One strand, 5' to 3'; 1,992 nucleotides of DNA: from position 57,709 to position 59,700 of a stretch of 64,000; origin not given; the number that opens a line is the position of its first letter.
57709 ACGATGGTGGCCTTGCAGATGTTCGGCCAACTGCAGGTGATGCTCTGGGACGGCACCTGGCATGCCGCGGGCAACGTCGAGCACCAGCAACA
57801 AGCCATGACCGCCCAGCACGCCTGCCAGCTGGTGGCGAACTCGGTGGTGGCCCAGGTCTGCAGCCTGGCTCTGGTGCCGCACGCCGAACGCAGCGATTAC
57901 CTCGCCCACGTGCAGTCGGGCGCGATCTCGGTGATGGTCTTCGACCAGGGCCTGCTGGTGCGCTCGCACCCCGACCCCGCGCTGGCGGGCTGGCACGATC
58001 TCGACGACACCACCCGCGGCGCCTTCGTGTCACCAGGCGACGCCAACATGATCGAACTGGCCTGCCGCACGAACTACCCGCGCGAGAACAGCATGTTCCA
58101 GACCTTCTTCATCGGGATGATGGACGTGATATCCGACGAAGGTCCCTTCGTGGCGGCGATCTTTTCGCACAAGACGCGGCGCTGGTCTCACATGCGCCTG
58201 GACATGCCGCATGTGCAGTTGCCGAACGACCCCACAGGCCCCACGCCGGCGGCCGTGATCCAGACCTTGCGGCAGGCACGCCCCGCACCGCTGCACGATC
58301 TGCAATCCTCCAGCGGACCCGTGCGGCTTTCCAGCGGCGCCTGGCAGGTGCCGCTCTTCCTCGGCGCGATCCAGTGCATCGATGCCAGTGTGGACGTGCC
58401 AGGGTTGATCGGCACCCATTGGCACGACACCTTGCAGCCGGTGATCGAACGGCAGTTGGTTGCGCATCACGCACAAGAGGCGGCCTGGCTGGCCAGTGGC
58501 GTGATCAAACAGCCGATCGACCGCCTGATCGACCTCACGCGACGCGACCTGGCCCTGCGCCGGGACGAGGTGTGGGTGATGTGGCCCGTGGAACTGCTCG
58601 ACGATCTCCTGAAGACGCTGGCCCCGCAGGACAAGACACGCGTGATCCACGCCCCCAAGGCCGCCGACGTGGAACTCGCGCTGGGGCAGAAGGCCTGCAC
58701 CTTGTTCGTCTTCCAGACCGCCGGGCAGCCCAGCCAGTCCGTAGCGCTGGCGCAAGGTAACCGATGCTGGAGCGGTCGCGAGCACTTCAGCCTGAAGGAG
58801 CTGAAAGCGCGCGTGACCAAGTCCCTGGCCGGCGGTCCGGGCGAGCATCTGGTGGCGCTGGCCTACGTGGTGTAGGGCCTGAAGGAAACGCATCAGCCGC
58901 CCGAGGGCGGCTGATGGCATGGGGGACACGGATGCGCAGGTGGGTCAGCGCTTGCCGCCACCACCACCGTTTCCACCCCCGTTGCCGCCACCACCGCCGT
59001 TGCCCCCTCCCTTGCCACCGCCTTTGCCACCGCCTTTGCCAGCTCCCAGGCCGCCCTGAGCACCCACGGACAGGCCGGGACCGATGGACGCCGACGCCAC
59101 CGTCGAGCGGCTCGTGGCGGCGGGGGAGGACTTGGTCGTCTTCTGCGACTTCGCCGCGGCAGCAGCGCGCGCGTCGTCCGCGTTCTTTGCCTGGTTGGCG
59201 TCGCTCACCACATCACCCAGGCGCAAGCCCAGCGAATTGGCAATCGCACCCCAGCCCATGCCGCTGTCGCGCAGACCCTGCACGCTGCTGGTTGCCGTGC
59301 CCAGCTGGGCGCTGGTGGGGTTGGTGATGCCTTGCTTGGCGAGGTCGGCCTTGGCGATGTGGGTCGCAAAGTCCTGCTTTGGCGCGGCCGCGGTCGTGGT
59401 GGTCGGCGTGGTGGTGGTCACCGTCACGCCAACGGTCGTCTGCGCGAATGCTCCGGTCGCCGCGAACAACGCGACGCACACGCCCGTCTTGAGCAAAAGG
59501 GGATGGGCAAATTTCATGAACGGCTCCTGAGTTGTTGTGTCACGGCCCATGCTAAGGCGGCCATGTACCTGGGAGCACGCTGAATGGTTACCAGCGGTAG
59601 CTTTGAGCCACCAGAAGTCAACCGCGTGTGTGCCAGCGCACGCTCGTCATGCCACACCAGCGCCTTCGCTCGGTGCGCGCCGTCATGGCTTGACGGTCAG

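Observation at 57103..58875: Orphan 573-aa protein with a eukaryote-like Ser-rich disordered region, wedged between pqqE and the ADH operon and preceded by a sigma-54-like promoter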

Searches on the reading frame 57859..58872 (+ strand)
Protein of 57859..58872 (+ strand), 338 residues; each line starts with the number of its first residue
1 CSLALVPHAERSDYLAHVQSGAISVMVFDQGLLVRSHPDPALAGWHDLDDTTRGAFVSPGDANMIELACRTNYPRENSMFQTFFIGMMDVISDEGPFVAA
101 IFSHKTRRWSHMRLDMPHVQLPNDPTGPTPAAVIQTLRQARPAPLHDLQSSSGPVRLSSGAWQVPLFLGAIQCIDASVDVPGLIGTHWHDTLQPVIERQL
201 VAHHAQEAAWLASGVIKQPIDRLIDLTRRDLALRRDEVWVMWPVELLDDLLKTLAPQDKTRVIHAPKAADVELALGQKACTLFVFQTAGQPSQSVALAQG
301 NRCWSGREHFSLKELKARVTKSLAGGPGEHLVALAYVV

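Call 58: predict_structure(alignment_id=A6)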
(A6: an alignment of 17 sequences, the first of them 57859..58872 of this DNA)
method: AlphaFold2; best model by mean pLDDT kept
length: 338 residues; sequences in the alignment: 17
mean_pLDDT: 88.5   pTM: 0.72
mean pLDDT of the five models: 88.5, 87.7, 87.2, 87.0, 86.5
residues with pLDDT >= 90: 193; 70-90: 126; 50-70: 16; < 50: 3
segments of 3 or more residues with pLDDT < 50: none
pLDDT, mean of each block of 10 residues (from residue 1): 63 92 93 92 88 92 90 70 90 91 83 91 87 86 77 66 94 90 84 95 96 96 92 88 95 93 95 90 92 93 88 95 87 93
secondary structure, 60 per line:
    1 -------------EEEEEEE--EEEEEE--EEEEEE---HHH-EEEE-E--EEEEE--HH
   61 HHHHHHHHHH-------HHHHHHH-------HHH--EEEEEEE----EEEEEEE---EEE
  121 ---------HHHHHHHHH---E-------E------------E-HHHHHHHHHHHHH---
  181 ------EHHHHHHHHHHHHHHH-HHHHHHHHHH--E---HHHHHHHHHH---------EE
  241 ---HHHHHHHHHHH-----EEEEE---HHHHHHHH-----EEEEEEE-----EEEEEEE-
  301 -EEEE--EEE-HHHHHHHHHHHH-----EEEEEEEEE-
elements in order: E14-20 E23-28 E31-36 E44-47 E52-56 H59-70 H78-84 E97-103 E108-114 E118-120 H130-138 H165-177 H188-202 H204-213 H220-229 H244-254 E260-264 H268-275 E281-287 E293-299 E302-305 E308-310 H312-323 E329-337

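Call 61: fold_search(model_id=the predicted structure, library=pdb)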
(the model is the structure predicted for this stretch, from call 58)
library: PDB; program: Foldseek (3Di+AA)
matches with E <= 10: 379; with E <= 0.001: 0
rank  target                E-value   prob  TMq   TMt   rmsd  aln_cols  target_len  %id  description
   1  8brf_AAA              1.2e-02  0.99  0.23  0.46   8.5       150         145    9  YopQ apo from Yersinia enterocolitica (released 2023-12-13)
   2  8brf_BBB              2.8e-02  0.96  0.23  0.48   8.7       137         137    9  YopQ apo from Yersinia enterocolitica (released 2023-12-13)
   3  9n69_C                7.7e-02  0.03  0.10  0.08  20.7       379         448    9  Structure of the retron IA complex with HNH nuclease in the "down" orientation (released 2025-04-23)
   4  3o65_C                8.6e-02  0.72  0.27  0.44   8.5       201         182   11  Crystal structure of a Josephin-ubiquitin complex: Evolutionary restraints on ataxin-3 deubiquitinating activity (released 2010-11-24)
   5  8fz5_D                1.2e-01  0.13  0.11  0.13  13.5       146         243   14  The PI31-free Bovine 20S proteasome (released 2023-07-05)
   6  9l7p_D                1.2e-01  0.03  0.10  0.09  18.9       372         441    9  Cryo-EM structure of retron Ec78 system complex (released 2025-12-10)
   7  8ysx_I                1.3e-01  0.12  0.11  0.14  14.1       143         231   13  canine immunoproteasome 20S subunit in complex with compound 2 (released 2024-07-31)
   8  6tc9_C                1.3e-01  0.06  0.10  0.11  16.6       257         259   10  Crystal structure of MutM from Neisseria meningitidis (released 2020-09-16)
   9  3o65_A                1.4e-01  0.54  0.25  0.40   9.8       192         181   12  Crystal structure of a Josephin-ubiquitin complex: Evolutionary restraints on ataxin-3 deubiquitinating activity (released 2010-11-24)
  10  5le5_C                2.2e-01  0.10  0.11  0.13  14.2       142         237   13  Native human 20S proteasome at 1.8 Angstrom (released 2016-08-17)
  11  1t94_A                2.4e-01  0.11  0.13  0.12  19.9       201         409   13  Crystal structure of the catalytic core of human DNA polymerase kappa (released 2004-08-31)
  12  3in5_A                2.6e-01  0.20  0.14  0.11  12.2       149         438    7  Structure of human DNA polymerase kappa inserting dATP opposite an 8-oxoG DNA lesion (released 2009-09-08)
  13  6h4i_A                2.6e-01  0.12  0.14  0.11  22.1       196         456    8  Usp28 catalytic domain apo (released 2019-03-27)
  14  7nv1_A                2.7e-01  0.16  0.13  0.11  12.3       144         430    8  Human Pol Kappa holoenzyme with Ub-PCNA (released 2021-11-03)
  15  8pz3_B                2.7e-01  0.15  0.21  0.23  17.4       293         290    8  TssM - A USP-like DUB from B. pseudomallei (193-430) (released 2023-12-13)
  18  9l5u_A                3.6e-01  0.60  0.21  0.45   8.2       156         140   10  Papain-like cysteine protease toxin/immunity pair (released 2025-06-04)
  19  9l5u_B                3.6e-01  0.51  0.23  0.48   8.3       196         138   10  Papain-like cysteine protease toxin/immunity pair (released 2025-06-04)
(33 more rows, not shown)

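Call 65: fold_search(model_id=the predicted structure, library=viral)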
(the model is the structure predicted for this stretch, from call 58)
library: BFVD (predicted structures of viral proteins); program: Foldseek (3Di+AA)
matches with E <= 10: 474; with E <= 0.001: 0
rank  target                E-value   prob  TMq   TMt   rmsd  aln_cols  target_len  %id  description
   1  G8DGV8                1.6e-02  0.35  0.24  0.25  16.5       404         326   11  (no name in the UniProt tables at hand)
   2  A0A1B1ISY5            2.9e-02  0.99  0.19  0.54   2.9        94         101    8  (no name in the UniProt tables at hand)
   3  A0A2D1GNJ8            4.3e-02  0.08  0.12  0.12  18.7       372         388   11  (no name in the UniProt tables at hand)
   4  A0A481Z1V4            4.8e-02  0.77  0.19  0.32   9.5       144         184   11  Uncharacterized protein [Mimivirus LCMiAC02]
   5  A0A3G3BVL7            5.4e-02  0.98  0.21  0.44   4.9       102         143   10  Peptidase C39 domain-containing protein [Bacillus phage vB_BcoS-136]
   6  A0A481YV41            5.4e-02  0.28  0.17  0.11  15.9       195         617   16  HNH endonuclease [Marseillevirus LCMAC103]
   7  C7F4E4                6.8e-02  0.84  0.28  0.23   8.7       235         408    8  (no name in the UniProt tables at hand)
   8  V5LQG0                8.0e-02  0.69  0.13  0.11   8.8       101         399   10  (no name in the UniProt tables at hand)
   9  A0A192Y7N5            9.5e-02  0.60  0.15  0.42   5.1        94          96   11  Uncharacterized protein [Escherichia phage vB_EcoS_NBD2]
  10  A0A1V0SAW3            1.0e-01  0.51  0.21  0.28  11.3       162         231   10  Uncharacterized protein [Catovirus CTV1]
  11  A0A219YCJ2            1.0e-01  0.10  0.15  0.19  23.3       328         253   10  Uncharacterized protein [Aeromonas phage 65.2]
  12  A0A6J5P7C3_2          1.4e-01  0.03  0.09  0.03  33.7       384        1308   12  Uncharacterized protein [uncultured Caudovirales phage]
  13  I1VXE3                1.7e-01  0.30  0.11  0.19   9.8        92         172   15  (no name in the UniProt tables at hand)
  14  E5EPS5                1.8e-01  0.72  0.16  0.32   4.7        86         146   10  Uncharacterized protein [Acinetobacter phage Acj9]
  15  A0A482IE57            2.0e-01  0.08  0.09  0.07  15.2       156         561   15  (no name in the UniProt tables at hand)
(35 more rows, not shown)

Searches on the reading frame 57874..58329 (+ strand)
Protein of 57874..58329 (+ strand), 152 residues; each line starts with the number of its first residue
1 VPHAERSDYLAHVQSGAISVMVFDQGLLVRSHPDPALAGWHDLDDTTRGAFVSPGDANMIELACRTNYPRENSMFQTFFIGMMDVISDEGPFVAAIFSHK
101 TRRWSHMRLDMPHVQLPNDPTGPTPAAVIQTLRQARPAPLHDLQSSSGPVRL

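Call 85: find_homologous_proteins(query=A7, max_evalue=0.01)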
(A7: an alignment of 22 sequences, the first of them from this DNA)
Query A7 (22 sequences): 5329 candidates shared short words with the query, none scored E <= 0.01.

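Call 87: search_solved_structures(query=A7, max_evalue=10)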
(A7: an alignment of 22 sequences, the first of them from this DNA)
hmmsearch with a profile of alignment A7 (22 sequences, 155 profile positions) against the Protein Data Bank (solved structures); distinct sequences matched with E-value up to 10: 1.
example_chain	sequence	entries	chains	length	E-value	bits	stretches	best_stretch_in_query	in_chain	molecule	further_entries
3t12_B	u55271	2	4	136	0.83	13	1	60-141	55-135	Gliding protein MglB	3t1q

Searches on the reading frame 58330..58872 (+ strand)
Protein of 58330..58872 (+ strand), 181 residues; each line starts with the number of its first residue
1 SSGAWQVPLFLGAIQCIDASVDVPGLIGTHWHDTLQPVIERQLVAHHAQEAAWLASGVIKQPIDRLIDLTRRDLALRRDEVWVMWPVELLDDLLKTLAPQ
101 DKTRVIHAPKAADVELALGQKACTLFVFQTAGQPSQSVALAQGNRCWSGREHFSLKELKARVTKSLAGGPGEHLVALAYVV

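Call 90: search_solved_structures(query=A8, max_evalue=10)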
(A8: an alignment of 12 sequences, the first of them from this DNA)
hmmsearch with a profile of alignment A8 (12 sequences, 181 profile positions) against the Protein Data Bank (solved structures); distinct sequences matched with E-value up to 10: 0.

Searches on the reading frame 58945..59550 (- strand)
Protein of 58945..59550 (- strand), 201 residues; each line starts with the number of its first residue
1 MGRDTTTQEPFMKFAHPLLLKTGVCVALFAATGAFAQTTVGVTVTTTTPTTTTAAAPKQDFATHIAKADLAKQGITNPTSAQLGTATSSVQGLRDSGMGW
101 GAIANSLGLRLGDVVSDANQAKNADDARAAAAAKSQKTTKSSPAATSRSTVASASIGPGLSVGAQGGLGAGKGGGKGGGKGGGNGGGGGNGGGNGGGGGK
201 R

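Call 10: search_protein_families(library=pfam, proteins=[window:58945-59550:-], max_evalue=0.00001)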
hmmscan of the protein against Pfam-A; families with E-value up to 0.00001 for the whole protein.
window:58945-59550:- (201 aa): 0 families

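Call 39: search_protein_families(library=padloc, proteins=[window:58945-59550:-], max_evalue=1)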
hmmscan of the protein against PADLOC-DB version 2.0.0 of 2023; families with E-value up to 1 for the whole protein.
window:58945-59550:- (201 aa): 0 families

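Call 40: search_protein_families(library=phrogs, proteins=[window:58945-59550:-], max_evalue=1)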
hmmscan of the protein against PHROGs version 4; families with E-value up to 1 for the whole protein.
window:58945-59550:- (201 aa): 4 families
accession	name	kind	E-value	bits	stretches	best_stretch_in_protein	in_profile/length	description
phrog_4291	-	DNA, RNA and nucleotide metabolism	0.099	11.8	1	84-146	37-99/909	RNA-dependent RNA polymerase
phrog_3855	-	DNA, RNA and nucleotide metabolism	0.14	13.6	1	87-124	69-106/115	HTH DNA binding protein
phrog_815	-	unknown function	0.27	11.3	1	104-198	220-309/420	-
phrog_2308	-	unknown function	0.36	11.9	1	88-131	7-49/138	-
